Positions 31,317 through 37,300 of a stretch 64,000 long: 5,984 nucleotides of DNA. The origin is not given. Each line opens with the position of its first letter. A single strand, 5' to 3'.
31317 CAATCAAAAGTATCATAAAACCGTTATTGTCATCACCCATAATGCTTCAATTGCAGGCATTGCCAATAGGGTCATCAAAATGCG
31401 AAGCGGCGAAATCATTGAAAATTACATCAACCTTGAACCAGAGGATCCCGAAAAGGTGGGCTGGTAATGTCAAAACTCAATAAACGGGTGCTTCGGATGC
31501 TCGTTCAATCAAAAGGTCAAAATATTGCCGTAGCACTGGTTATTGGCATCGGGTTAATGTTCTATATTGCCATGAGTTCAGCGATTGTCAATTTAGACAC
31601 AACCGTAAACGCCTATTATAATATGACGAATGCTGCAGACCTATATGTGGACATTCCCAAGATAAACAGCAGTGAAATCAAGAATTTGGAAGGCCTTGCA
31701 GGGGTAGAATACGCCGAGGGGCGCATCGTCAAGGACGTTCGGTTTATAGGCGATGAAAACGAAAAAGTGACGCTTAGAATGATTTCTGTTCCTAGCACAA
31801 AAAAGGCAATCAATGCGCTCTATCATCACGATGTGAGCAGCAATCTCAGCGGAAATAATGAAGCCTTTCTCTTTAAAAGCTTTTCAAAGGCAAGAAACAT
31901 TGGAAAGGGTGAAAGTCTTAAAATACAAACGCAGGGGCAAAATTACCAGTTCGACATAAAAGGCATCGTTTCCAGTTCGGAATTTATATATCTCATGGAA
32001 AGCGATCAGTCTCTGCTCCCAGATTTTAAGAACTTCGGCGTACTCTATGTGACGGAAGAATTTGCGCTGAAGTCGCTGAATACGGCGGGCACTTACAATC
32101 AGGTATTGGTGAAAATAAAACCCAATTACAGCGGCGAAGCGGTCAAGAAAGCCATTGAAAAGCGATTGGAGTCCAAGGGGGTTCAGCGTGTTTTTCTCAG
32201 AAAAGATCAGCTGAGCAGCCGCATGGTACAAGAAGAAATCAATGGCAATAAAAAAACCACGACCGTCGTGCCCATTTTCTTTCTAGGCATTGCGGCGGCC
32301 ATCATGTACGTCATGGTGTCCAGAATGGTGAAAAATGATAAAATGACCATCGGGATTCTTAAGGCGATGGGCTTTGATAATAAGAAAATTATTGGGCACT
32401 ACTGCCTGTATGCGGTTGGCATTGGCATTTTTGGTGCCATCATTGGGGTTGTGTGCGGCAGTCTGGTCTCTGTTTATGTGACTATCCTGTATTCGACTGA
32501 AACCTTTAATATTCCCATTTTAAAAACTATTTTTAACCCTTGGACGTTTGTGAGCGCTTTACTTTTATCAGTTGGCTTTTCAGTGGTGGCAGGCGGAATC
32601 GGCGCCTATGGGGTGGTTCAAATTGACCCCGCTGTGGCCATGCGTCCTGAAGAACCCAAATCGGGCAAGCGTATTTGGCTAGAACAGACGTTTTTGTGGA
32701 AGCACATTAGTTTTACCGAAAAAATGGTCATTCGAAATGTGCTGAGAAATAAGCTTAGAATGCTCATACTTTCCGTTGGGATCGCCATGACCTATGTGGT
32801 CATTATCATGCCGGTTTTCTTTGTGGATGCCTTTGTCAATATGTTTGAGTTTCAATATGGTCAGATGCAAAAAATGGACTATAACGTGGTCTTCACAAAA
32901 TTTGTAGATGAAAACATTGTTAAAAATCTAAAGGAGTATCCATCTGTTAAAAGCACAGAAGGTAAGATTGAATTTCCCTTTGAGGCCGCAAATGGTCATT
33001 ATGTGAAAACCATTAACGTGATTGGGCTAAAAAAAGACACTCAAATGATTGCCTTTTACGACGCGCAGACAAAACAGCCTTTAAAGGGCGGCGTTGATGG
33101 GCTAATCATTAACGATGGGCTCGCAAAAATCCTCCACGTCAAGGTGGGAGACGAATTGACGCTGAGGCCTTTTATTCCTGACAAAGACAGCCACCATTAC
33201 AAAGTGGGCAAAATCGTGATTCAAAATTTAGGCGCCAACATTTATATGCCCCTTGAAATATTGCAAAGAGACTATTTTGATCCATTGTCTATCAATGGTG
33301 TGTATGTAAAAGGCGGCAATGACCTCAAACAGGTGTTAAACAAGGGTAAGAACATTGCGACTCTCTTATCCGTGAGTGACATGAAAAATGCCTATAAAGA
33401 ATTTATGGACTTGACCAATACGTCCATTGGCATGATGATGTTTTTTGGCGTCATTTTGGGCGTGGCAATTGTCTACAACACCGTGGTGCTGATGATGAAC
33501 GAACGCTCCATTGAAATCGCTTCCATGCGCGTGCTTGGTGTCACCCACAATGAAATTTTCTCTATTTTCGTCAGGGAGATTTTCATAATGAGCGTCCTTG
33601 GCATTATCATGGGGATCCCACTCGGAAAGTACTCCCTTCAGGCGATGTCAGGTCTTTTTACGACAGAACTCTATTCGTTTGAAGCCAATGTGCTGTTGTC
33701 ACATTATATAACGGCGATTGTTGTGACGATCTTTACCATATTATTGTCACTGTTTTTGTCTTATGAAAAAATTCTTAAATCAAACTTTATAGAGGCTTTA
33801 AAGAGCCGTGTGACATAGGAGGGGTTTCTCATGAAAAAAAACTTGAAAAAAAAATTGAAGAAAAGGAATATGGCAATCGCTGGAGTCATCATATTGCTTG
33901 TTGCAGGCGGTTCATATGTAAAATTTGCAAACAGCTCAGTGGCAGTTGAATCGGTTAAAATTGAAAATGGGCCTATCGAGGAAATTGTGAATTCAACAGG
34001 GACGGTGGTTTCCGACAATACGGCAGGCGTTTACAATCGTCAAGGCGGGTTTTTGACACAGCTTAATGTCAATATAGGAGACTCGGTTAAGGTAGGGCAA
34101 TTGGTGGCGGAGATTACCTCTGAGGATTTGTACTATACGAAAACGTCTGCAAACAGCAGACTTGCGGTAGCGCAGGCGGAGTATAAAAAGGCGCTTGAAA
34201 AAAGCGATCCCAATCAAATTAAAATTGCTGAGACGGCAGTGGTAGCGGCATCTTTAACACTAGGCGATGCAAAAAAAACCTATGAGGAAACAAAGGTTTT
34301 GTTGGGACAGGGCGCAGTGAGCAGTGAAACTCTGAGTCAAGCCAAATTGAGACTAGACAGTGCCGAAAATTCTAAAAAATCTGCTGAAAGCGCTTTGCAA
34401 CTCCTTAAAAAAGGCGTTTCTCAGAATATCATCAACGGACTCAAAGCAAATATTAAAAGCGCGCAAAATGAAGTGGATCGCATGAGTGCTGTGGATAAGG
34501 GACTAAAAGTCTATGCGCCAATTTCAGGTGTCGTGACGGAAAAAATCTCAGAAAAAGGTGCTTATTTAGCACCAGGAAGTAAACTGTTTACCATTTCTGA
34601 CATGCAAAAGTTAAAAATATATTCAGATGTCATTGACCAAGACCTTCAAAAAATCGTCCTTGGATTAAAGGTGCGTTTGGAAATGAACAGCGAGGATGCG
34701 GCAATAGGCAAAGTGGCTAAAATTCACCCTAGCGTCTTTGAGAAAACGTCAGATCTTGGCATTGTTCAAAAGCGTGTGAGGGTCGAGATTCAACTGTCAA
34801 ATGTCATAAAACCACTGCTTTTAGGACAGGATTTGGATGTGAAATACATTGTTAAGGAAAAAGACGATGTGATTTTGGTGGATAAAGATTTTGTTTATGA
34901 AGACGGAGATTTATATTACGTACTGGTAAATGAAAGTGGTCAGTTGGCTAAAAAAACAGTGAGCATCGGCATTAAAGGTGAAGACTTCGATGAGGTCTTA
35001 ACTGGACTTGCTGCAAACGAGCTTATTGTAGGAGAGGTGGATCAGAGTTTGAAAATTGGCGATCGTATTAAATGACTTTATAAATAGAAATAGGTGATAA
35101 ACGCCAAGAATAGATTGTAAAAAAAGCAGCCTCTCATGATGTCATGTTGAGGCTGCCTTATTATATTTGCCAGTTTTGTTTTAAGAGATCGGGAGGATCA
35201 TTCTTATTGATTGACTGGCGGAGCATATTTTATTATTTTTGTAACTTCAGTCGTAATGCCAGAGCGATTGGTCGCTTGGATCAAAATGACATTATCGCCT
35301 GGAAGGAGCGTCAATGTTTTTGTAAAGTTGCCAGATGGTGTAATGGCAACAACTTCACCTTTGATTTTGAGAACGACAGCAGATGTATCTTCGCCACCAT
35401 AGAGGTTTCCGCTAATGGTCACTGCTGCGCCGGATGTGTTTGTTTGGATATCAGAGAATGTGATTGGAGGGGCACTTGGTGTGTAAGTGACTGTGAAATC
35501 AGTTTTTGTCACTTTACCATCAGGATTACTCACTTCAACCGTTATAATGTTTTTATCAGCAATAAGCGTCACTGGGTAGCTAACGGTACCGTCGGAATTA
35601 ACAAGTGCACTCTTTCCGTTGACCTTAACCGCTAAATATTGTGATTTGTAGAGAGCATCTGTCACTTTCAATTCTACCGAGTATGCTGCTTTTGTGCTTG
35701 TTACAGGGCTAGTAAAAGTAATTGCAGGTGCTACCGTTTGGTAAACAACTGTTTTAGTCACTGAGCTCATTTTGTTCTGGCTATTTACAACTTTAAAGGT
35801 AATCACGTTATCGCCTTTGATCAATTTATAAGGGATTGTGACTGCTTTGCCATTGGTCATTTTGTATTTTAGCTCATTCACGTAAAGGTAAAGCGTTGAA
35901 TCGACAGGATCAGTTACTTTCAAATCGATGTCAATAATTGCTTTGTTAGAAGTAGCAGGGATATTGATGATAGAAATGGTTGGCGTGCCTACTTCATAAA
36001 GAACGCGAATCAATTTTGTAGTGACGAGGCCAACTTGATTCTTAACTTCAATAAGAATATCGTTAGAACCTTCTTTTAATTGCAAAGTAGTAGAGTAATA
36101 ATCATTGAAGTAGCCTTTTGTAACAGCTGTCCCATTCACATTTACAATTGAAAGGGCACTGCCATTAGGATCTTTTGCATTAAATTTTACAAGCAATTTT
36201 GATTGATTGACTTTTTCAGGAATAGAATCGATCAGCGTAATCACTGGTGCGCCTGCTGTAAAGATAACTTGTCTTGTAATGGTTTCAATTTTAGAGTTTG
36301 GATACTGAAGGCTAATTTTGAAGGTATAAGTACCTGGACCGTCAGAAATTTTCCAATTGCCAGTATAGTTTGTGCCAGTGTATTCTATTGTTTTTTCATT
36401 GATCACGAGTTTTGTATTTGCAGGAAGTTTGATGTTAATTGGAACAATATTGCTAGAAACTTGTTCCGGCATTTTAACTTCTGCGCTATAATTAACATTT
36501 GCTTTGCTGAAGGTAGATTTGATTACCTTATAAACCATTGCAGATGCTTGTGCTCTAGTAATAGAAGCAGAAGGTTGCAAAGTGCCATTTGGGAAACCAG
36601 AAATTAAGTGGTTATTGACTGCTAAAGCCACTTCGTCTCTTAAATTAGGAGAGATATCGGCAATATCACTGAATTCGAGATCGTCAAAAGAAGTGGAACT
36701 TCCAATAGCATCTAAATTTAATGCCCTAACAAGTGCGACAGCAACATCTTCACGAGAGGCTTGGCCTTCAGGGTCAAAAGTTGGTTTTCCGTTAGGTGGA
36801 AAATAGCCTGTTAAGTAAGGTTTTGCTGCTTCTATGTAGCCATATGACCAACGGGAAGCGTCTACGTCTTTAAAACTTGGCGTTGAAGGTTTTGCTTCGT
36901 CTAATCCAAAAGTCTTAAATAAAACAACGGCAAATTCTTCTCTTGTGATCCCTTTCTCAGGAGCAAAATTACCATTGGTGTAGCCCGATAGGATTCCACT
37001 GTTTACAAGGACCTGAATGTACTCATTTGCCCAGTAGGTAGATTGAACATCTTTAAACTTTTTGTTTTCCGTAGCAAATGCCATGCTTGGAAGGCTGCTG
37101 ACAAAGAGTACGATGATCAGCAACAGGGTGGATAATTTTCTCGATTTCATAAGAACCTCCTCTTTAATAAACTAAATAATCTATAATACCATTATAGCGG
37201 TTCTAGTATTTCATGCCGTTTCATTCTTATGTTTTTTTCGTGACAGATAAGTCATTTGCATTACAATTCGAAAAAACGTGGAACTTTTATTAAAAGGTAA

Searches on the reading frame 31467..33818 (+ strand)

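Call 86: search_protein_families(library=pfam, proteins=[window:31467-33818:+], max_evalue=0.00001)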
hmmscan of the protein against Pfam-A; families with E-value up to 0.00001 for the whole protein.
window:31467-33818:+ (783 aa): 1 family
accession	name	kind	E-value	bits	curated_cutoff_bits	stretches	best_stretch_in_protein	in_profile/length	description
PF02687.27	FtsX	-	1.3e-29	103.1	25.5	2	656-773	2-119/120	FtsX-like permease C-terminal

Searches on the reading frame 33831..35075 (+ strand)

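Call 86: search_protein_families(library=pfam, proteins=[window:33831-35075:+], max_evalue=0.00001)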
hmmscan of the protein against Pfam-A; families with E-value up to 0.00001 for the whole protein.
window:33831-35075:+ (414 aa): 2 families
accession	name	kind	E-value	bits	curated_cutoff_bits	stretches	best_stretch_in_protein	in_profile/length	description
PF16576.10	HlyD_D23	-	2.1e-20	73.4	30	1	50-309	3-195/214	Barrel-sandwich domain of CusB or HlyD membrane-fusion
PF13437.12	HlyD_3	-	1.2e-14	55.3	22.2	1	226-322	1-93/106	HlyD family secretion protein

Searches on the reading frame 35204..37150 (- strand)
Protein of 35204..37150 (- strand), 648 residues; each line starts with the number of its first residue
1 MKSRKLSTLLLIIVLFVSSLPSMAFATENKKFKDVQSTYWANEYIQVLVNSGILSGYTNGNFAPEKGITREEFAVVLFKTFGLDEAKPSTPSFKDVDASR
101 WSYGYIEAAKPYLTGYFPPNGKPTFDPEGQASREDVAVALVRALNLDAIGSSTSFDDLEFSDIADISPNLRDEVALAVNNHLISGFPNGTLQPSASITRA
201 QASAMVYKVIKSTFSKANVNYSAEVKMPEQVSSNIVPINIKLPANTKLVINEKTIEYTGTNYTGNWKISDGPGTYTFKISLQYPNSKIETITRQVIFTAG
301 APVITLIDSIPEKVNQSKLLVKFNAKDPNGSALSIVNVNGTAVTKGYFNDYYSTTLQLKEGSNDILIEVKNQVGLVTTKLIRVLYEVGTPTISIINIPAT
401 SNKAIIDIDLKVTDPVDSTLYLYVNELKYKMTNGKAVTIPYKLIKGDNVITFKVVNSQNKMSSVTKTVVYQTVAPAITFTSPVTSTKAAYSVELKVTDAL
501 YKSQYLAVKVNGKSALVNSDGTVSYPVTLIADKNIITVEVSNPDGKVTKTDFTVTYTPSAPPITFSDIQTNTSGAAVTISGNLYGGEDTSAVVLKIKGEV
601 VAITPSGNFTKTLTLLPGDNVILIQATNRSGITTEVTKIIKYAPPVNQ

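Call 86: search_protein_families(library=pfam, proteins=[window:35204-37150:-], max_evalue=0.00001)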
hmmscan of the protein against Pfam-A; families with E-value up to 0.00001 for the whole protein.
window:35204-37150:- (648 aa): 3 families
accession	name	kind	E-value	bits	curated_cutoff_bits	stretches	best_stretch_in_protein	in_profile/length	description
PF00395.25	SLH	-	2.9e-29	101.2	20.8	2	31-74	1-44/44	S-layer homology domain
PF09136.16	Glucodextran_B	-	1.4e-21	76.6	27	2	475-555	1-80/83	Glucodextranase, domain B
PF12733.13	Cadherin-like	-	4.1e-06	27.6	24.2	0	311-378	23-79/89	Cadherin-like beta sandwich domain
